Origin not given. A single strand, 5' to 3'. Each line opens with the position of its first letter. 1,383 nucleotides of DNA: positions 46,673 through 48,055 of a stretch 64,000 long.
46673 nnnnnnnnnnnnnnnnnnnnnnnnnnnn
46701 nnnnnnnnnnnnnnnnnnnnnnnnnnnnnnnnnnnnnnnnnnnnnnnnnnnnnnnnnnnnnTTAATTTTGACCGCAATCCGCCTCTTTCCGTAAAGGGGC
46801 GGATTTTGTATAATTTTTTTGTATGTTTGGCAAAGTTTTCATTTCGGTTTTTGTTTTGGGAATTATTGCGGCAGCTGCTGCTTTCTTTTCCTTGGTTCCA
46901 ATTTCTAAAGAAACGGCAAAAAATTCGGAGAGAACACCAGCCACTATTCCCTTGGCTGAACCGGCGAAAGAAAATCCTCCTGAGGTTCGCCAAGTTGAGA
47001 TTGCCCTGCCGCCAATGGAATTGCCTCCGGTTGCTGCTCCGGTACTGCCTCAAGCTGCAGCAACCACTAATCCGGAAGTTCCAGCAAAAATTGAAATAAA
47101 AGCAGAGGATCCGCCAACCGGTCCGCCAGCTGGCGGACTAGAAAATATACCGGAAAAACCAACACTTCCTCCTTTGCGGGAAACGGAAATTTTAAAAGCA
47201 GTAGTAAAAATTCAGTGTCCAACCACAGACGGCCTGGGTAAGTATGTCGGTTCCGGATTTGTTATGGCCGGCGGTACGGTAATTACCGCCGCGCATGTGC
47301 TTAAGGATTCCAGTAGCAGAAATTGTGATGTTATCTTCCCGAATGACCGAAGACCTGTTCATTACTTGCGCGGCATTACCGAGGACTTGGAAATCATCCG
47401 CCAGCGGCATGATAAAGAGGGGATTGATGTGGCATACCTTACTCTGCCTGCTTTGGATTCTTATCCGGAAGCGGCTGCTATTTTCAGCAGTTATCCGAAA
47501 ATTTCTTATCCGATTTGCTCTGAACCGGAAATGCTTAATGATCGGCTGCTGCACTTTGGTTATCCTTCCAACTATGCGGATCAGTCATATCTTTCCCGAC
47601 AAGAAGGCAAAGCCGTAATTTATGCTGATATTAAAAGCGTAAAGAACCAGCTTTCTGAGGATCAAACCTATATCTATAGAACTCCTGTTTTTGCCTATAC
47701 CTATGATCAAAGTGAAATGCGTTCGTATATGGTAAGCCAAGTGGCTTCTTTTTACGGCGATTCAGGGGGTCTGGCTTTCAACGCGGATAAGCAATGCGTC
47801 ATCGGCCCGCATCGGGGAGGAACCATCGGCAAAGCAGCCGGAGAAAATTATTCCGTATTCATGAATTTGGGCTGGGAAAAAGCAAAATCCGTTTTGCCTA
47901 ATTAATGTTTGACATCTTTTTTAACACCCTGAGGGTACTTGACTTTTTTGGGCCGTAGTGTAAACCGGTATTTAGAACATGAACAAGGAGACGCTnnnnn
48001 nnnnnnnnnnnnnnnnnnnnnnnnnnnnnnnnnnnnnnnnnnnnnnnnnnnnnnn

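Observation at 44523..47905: Secreted module: NPFE-repeat mini-protein, about 9x tandem 4-Cys repeat protein, membrane-anchored S1 protease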

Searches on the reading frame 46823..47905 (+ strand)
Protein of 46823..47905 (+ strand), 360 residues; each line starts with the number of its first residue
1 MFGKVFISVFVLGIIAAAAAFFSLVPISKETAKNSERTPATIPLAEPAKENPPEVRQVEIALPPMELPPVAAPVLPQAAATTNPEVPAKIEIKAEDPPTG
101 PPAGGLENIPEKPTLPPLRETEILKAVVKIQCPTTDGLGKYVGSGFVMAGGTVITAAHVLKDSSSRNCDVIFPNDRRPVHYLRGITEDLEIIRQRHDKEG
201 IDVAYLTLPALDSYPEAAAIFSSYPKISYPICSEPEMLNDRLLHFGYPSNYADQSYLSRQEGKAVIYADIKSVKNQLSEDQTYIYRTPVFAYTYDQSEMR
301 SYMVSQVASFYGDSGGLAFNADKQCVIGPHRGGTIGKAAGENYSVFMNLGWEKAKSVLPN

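Call 4: search_protein_families(library=pfam, proteins=[window:46823-47905:+], max_evalue=0.1)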
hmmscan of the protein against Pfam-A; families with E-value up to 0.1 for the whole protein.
window:46823-47905:+ (360 aa): 2 families
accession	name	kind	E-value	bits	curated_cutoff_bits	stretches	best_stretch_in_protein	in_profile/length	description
PF13365.12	Trypsin_2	-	4.6e-09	37.6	27.6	1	143-326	1-142/144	Trypsin-like peptidase domain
PF00089.32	Trypsin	-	1.3e-06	28.9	20.6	1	135-347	23-211/220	Trypsin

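Call 8: search_protein_families(library=ncbifam, proteins=[window:46823-47905:+], max_evalue=0.1)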
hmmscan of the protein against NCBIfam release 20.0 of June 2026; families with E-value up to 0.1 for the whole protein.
window:46823-47905:+ (360 aa): 1 family
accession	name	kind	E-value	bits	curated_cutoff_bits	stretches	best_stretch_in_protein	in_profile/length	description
NF033740.0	MarP_fam_protase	equivalog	3.5e-05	23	250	1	122-171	192-241/390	MarP family serine protease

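Call 45: search_solved_structures(query=window:46823-47902:+, max_evalue=0.01, show_alignments=1)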
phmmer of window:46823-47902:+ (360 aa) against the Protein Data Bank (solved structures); distinct sequences matched with E-value up to 0.01: 0.
